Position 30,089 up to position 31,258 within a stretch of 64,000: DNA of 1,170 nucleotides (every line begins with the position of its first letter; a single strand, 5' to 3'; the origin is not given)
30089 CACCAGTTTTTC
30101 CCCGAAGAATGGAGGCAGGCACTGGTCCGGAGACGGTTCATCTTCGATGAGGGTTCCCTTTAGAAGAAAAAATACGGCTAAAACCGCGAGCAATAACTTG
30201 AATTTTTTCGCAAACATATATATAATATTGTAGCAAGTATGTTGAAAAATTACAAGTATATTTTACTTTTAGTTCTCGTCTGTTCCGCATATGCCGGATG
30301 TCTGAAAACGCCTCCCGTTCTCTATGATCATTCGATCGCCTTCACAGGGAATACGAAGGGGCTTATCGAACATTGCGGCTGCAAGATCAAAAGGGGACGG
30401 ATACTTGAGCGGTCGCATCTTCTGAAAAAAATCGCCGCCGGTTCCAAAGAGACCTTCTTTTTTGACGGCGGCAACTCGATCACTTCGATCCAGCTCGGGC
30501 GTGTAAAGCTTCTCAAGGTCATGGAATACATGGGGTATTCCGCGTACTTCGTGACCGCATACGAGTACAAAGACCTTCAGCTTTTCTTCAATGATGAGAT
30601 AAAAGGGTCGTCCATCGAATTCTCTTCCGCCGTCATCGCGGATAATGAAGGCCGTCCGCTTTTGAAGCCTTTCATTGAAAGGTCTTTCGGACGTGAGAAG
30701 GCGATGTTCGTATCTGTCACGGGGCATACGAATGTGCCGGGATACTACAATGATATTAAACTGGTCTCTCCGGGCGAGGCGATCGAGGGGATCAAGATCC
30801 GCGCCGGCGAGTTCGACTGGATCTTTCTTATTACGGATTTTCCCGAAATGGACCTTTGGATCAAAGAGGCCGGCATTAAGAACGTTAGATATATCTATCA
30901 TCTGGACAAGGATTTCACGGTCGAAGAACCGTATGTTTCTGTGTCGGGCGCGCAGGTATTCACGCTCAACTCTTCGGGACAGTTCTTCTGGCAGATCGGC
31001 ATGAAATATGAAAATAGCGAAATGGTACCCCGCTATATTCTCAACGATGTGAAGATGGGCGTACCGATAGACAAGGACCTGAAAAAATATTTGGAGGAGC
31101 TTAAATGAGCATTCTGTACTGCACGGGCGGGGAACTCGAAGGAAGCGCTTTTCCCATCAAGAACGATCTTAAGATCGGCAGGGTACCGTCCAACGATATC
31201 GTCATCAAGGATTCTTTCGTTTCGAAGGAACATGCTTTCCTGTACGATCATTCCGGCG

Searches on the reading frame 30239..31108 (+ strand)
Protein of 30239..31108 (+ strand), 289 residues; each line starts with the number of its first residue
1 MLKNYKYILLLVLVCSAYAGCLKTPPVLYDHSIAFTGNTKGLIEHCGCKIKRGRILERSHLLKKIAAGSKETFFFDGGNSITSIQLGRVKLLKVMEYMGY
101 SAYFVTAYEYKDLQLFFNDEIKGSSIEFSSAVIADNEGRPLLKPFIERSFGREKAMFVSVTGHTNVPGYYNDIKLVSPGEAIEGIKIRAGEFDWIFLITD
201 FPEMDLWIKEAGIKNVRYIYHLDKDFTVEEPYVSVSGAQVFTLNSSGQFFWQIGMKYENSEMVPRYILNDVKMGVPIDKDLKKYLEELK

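Call 10: search_protein_families(library=pfam, proteins=[window:30239-31108:+], max_evalue=0.001)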
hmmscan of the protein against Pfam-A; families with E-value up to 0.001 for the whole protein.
window:30239-31108:+ (289 aa): 0 families

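Call 61: search_protein_families(library=ncbifam, proteins=[window:30239-31105:+], max_evalue=0.01)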
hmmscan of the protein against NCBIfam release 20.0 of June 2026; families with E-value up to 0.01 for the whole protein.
window:30239-31105:+ (289 aa): 1 family
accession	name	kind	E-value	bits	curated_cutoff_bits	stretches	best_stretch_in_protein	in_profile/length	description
NF041198.1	UshA_like_PCGU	equivalog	1.8e-05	23.5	275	1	14-166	7-173/519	UshA-like (seleno)protein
